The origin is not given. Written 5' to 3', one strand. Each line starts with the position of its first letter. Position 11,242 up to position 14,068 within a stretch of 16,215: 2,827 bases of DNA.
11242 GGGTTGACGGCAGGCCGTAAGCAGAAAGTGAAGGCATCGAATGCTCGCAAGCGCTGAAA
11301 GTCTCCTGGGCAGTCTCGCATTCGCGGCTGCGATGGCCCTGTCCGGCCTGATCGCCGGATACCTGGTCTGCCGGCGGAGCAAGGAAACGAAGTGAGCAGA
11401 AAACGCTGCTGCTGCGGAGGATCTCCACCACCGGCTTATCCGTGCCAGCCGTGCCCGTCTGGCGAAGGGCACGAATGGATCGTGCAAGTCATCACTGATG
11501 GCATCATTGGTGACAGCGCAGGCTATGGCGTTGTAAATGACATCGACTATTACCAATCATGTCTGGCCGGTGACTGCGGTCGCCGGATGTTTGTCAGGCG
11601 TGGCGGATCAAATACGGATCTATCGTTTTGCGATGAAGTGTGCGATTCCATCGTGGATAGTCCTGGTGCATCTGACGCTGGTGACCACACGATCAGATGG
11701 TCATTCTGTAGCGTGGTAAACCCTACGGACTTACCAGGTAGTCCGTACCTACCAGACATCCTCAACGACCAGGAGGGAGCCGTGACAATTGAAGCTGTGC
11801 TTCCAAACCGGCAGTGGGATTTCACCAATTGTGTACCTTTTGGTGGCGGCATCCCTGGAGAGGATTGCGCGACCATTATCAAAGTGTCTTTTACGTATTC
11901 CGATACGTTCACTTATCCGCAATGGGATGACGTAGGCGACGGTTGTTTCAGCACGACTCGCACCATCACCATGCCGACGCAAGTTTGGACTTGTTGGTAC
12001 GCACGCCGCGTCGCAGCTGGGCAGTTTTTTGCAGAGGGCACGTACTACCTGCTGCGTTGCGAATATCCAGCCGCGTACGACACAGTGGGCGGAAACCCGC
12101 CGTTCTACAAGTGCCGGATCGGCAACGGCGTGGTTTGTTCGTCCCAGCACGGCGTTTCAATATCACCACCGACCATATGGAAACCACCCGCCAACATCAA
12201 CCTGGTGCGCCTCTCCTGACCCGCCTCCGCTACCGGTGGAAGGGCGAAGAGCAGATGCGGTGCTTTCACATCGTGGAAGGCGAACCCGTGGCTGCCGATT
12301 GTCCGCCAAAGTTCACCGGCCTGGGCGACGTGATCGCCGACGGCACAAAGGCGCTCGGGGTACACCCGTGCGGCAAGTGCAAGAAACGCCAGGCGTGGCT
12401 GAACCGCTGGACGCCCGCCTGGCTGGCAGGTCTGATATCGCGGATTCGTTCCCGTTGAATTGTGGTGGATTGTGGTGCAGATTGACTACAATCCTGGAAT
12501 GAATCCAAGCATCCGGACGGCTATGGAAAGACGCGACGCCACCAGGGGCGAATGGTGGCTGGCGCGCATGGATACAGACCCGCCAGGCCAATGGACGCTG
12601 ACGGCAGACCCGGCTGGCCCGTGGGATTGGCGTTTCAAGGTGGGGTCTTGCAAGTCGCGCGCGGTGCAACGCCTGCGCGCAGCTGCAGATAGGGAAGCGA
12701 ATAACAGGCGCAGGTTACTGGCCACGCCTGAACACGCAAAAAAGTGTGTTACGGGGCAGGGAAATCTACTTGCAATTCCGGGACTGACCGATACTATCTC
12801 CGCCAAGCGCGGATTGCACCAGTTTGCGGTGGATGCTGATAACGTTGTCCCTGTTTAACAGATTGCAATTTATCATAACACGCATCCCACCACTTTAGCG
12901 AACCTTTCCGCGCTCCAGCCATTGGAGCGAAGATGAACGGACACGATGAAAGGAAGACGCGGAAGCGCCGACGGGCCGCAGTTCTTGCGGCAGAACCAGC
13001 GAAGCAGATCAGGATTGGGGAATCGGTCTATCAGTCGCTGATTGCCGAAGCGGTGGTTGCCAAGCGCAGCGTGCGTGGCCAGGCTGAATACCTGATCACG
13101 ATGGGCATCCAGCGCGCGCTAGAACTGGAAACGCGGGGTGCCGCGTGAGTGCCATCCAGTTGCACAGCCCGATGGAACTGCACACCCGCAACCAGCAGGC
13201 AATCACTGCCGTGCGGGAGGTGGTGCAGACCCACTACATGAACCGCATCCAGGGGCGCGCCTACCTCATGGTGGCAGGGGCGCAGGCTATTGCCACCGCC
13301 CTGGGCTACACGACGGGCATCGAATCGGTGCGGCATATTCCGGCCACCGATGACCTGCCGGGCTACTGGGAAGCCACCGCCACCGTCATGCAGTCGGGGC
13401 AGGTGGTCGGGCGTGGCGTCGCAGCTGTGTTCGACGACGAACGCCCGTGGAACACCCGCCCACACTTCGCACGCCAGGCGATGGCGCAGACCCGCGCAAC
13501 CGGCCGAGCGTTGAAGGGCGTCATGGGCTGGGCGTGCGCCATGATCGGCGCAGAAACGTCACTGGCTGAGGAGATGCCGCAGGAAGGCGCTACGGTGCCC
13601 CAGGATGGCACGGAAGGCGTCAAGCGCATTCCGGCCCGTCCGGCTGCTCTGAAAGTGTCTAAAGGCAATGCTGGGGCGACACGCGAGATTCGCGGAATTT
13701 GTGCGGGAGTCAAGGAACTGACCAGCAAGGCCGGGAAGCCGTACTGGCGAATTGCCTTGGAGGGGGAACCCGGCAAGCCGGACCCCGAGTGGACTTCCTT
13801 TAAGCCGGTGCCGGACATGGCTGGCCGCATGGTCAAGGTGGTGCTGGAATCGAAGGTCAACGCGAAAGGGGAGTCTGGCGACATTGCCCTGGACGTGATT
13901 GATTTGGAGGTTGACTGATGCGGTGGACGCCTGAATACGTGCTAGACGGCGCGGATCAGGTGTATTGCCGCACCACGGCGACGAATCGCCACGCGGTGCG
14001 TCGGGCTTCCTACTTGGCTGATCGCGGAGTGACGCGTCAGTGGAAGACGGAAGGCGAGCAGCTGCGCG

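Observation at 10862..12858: Tightly coupled block of membrane, lipo- and Cys-rich proteins with no recognisable family, sitting where a lysis cassette should be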

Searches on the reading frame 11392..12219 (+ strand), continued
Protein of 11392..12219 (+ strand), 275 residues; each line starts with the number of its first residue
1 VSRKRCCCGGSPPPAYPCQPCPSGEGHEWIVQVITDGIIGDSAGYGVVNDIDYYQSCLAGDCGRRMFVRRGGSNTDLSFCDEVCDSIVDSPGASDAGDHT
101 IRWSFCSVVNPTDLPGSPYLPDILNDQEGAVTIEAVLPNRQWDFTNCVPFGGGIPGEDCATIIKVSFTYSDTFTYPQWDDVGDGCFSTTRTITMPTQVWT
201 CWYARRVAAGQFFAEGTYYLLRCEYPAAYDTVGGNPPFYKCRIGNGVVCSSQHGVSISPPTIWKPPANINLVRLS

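Call 59: search_protein_families(library=phrogs, proteins=[L015:553-1611:+, L015:1637-2317:+, L015:2543-3070:+, L015:4449-6176:+, L015:6691-7686:+, L015:8006-8434:+, L015:8698-9447:+, L015:9399-9977:+, L015:11085-13760:+, L015:13790-14716:-], max_evalue=0.01)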
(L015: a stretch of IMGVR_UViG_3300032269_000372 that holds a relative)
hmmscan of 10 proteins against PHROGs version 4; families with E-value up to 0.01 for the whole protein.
L015:553-1611:+ (352 aa): 1 family
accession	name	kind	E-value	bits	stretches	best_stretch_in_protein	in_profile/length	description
phrog_9953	-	head and packaging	6.6e-06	26.7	1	35-138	32-136/329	major head protein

L015:1637-2317:+ (226 aa): 0 families

L015:2543-3070:+ (175 aa): 0 families

L015:4449-6176:+ (575 aa): 2 families
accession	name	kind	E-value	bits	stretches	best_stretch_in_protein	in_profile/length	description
phrog_5939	-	tail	1.3e-32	114.2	2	229-575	394-763/801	tail protein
phrog_1419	-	tail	2.6e-08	33.5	1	346-421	561-640/793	tail protein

L015:6691-7686:+ (331 aa): 0 families

L015:8006-8434:+ (142 aa): 0 families

L015:8698-9447:+ (249 aa): 0 families

L015:9399-9977:+ (192 aa): 0 families

L015:11085-13760:+ (891 aa): 0 families

L015:13790-14716:- (308 aa): 0 families

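Call 93: search_protein_families(library=ncbifam, proteins=[window:11392-12219:+], max_evalue=0.1)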
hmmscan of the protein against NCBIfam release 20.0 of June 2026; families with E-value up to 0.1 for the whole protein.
window:11392-12219:+ (275 aa): 0 families

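Call 94: search_protein_families(library=padloc, proteins=[window:11392-12219:+], max_evalue=0.1)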
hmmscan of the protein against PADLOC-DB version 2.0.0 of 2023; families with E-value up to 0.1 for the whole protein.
window:11392-12219:+ (275 aa): 0 families

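Call 104: search_dna_similar(query=window:11392-12216:+, collection=phages, mode=protein, max_evalue=1, max_rows=15)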
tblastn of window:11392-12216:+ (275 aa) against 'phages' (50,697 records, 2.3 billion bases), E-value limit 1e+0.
No match.

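Call 105: search_protein_families(library=pfam, proteins=[L015:9971-10813:+], max_evalue=0.1)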
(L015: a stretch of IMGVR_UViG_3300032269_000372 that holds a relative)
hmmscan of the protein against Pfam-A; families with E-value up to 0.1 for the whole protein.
L015:9971-10813:+ (281 aa): 0 families

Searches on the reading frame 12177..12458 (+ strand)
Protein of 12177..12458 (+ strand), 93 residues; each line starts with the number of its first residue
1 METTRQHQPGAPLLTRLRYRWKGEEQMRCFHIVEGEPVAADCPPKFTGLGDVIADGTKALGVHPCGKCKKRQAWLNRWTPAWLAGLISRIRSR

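Call 88: search_protein_representatives(alignment_id=A7)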
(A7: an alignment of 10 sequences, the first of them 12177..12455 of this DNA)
Query: 10 sequences, 93 profile positions. Proteins with E-value up to 0.001 (for the whole library): 1115; up to 1e-10: 38; up to 1e-30: 1. The best 150 are listed.
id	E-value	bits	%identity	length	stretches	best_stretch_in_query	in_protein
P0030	1.2e-47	176.1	-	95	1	1-92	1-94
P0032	9.4e-26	105.9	-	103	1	3-91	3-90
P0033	8.1e-25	102.9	-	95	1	1-87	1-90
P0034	5.3e-23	97.1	-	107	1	4-90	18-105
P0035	6.6e-23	96.8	-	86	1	1-90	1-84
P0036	1.9e-21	92.1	-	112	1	8-89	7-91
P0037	1.2e-19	86.3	-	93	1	7-80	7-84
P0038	6.0e-18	80.9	-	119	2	47-90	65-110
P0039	2.6e-17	78.8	-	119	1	1-92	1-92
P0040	6.0e-16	74.5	-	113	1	14-89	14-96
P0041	2.9e-15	72.3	-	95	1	15-91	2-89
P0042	9.9e-15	70.6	-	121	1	10-90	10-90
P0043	6.4e-14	68.0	-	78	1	39-89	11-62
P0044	7.7e-14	67.7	-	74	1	27-92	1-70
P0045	9.3e-14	67.4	-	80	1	43-92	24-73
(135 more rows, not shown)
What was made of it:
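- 12177..12458 (+): A 93-aa partner protein. Its type-specific N-terminal part is predicted as beta strands (residues 14-40, low confidence). It carries a conserved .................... domain (about 12318-12410) and a C-terminal amphipathic basic helix (about 12411-12455). The profile finds 1115 representative clusters (call 88).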

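Call 90: predict_structure(alignment_id=A7)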
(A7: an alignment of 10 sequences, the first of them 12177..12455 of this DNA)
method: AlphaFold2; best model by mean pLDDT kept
length: 93 residues; sequences in the alignment: 10
mean_pLDDT: 62.0   pTM: 0.30
mean pLDDT of the five models: 62.0, 61.1, 59.4, 56.1, 53.7
residues with pLDDT >= 90: 0; 70-90: 19; 50-70: 62; < 50: 12
segments of 3 or more residues with pLDDT < 50: 1-12
pLDDT, mean of each block of 10 residues (from residue 1): 38 60 70 69 58 63 62 67 70 64
secondary structure, 60 per line:
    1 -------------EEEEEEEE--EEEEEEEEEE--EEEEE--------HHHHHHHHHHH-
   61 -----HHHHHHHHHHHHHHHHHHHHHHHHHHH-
elements in order: E14-21 E24-33 E36-40 H49-59 H66-92
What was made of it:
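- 12177..12458 (+): The AF2 model has low confidence at pLDDT 62 (call 90).
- Tried and rejected: The AF2 model of the partner protein had too little confidence to search with (pLDDT 62, call 90), so the last fold search was not used.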

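Call 93: search_protein_families(library=ncbifam, proteins=[window:12177-12458:+], max_evalue=0.1)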
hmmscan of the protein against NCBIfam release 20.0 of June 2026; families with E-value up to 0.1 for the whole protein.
window:12177-12458:+ (93 aa): 0 families

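Call 94: search_protein_families(library=padloc, proteins=[window:12177-12458:+], max_evalue=0.1)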
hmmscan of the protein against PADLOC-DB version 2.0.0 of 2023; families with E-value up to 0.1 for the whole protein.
window:12177-12458:+ (93 aa): 1 family
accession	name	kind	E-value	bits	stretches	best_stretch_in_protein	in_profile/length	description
PDLC03219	MTase_II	-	0.049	10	1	6-34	272-299/504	Type II methyltransferase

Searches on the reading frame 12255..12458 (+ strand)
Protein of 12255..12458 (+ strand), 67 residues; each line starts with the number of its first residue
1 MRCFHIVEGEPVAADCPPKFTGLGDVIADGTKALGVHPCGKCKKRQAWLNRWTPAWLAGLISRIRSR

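Call 10: search_protein_families(library=pfam, proteins=[window:12255-12458:+], max_evalue=1)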
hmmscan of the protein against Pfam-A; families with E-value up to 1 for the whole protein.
window:12255-12458:+ (67 aa): 0 families

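Call 11: search_protein_families(library=phrogs, proteins=[window:12255-12458:+], max_evalue=1)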
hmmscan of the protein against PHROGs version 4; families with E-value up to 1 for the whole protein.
window:12255-12458:+ (67 aa): 1 family
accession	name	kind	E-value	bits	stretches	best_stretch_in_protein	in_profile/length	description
phrog_32048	-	unknown function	1.2e-09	39.4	1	18-54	9-45/119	-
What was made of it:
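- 12177..12458 (+): PHROG phrog_32048 matches at E=1.2e-9 (call 11).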

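Call 35: find_homologous_proteins(query=window:12255-12458:+, max_evalue=0.01)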
Query window:12255-12458:+ (67 aa): 9 proteins with E <= 0.01 among 9 candidates.
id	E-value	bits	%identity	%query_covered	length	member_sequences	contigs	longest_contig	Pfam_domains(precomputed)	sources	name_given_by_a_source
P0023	2.1e-31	125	82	100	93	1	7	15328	-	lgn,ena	-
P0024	1.1e-30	123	70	100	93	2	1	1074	-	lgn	-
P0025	2.4e-30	121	80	99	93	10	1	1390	-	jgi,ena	jgi:hypothetical protein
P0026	1.3e-29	119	76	99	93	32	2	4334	-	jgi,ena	jgi:hypothetical protein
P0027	3.6e-29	118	77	99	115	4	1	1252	-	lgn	-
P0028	1.6e-27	113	70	99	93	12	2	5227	-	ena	-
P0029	2.1e-25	106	72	97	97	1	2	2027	-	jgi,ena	jgi:hypothetical protein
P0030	5.8e-22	95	65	97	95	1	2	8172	-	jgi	jgi:hypothetical protein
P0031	1.7e-17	81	63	97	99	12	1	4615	-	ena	-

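Call 36: search_dna_similar(query=window:12255-12458:+, collection=phages, mode=protein, max_evalue=0.1, max_rows=30)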
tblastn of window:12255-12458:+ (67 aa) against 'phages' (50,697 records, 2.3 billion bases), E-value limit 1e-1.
Records with a match: 4; places in all: 4; records where one place covers at least 80% of the query: 0.
Best place of each record, by identity: 60-80% 2; <60% 2.
By first word of the organism name: Nonlabens 4.
By host as written in the record: Persicivirga sp. IMCC12024 4.
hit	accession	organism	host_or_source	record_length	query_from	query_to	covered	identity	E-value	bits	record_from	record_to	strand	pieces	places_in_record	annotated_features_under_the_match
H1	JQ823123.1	Nonlabens phage P12024L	Persicivirga sp. IMCC12024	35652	18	54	55%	62.2%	4e-7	50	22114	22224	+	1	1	hypothetical protein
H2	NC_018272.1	Nonlabens phage P12024L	Persicivirga sp. IMCC12024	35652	18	54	55%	62.2%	4e-7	50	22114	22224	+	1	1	hypothetical protein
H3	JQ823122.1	Nonlabens phage P12024S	Persicivirga sp. IMCC12024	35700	18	54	55%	59.5%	5e-7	50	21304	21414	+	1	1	hypothetical protein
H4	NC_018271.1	Nonlabens phage P12024S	Persicivirga sp. IMCC12024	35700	18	54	55%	59.5%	5e-7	50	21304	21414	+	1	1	hypothetical protein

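Call 38: get_annotated_region(hit=H2, flank=5000)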
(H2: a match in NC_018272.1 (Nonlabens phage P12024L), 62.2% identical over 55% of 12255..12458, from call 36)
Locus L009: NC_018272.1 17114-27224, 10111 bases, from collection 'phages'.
description: Persicivirga phage P12024L, complete genome.
organism: Nonlabens phage P12024L (NCBI taxid 1168479)
taxonomy: Viruses; Duplodnaviria; Heunggongvirae; Uroviricota; Caudoviricetes; Inhavirus; Inhavirus P12024L
host: Persicivirga sp. IMCC12024; source: seawater; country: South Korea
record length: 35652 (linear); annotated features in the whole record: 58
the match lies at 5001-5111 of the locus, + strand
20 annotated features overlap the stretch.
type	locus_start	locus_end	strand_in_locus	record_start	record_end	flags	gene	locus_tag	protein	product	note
CDS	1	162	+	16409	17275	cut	-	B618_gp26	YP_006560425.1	hypothetical protein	containing oxygenase domain of the 2OGFeDO superfamily; PF12851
CDS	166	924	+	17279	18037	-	-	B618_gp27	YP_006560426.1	beta-glucosyl-HMC-alpha-glucosyltransferase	-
CDS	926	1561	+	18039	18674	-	-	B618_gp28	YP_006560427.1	methyltransferase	-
CDS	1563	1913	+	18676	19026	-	-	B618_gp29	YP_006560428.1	hypothetical protein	-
CDS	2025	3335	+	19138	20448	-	-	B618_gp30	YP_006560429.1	putative helicase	containing type III restriction enzyme, res subunit; PF04851 and helicase conserved C-terminal domain; PF00271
CDS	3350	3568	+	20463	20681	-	-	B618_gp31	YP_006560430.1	hypothetical protein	-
CDS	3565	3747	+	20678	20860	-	-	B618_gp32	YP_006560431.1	hypothetical protein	containing transmembrane fragile-X-F protein; PF10269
CDS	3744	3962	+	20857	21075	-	-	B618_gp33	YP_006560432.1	hypothetical protein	-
CDS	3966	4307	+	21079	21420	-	-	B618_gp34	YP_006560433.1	VRR-NUC domain protein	-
CDS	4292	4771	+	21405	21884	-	-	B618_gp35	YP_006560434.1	hypothetical protein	containing Sigma-70 region 2; PF04542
CDS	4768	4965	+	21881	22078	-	-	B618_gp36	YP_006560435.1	hypothetical protein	-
CDS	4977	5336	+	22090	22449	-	-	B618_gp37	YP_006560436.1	hypothetical protein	-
CDS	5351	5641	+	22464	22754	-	-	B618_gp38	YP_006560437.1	hypothetical protein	-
CDS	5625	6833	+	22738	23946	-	-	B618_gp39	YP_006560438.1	terminase large subunit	-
CDS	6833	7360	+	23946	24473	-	-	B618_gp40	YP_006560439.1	hypothetical protein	-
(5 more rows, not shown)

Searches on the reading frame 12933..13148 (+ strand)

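Call 10: search_protein_families(library=pfam, proteins=[window:12933-13148:+], max_evalue=1)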
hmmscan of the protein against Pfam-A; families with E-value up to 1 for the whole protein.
window:12933-13148:+ (71 aa): 1 family
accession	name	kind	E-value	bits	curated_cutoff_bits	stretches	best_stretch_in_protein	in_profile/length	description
PF11903.14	ParD_like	-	0.0017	18.8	23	1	25-58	3-36/73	ParD-like antitoxin of type II bacterial toxin-antitoxin system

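Call 11: search_protein_families(library=phrogs, proteins=[window:12933-13148:+], max_evalue=1)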
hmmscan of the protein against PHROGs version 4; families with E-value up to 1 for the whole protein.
window:12933-13148:+ (71 aa): 3 families
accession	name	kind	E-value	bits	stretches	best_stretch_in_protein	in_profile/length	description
phrog_26543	-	unknown function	0.011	16.4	1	4-47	151-194/337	-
phrog_16013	-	unknown function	0.028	15.4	1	23-58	2-37/76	-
phrog_24798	-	unknown function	0.38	11.8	1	16-59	80-123/124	-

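Call 94: search_protein_families(library=padloc, proteins=[window:12933-13148:+], max_evalue=0.1)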
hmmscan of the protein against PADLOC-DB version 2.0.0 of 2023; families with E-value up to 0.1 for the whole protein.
window:12933-13148:+ (71 aa): 0 families

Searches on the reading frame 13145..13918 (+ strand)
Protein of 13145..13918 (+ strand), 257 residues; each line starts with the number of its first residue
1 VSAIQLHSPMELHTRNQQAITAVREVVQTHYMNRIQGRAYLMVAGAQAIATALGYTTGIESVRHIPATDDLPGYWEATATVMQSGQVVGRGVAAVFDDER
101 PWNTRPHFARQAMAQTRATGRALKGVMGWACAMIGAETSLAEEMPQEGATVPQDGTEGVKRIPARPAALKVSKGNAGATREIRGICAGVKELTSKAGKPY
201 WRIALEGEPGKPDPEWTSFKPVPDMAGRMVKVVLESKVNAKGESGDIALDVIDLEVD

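Call 10: search_protein_families(library=pfam, proteins=[window:13145-13918:+], max_evalue=1)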
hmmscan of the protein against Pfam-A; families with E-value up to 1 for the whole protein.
window:13145-13918:+ (257 aa): 0 families

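Call 11: search_protein_families(library=phrogs, proteins=[window:13145-13918:+], max_evalue=1)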
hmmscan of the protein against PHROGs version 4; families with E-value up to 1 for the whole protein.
window:13145-13918:+ (257 aa): 3 families
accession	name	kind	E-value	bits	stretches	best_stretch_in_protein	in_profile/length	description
phrog_19042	-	unknown function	1.5e-15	58.5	1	3-150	7-151/271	-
phrog_2925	-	unknown function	0.067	14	1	48-88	11-47/59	-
phrog_22961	-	unknown function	0.17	12.9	1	43-129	120-201/213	-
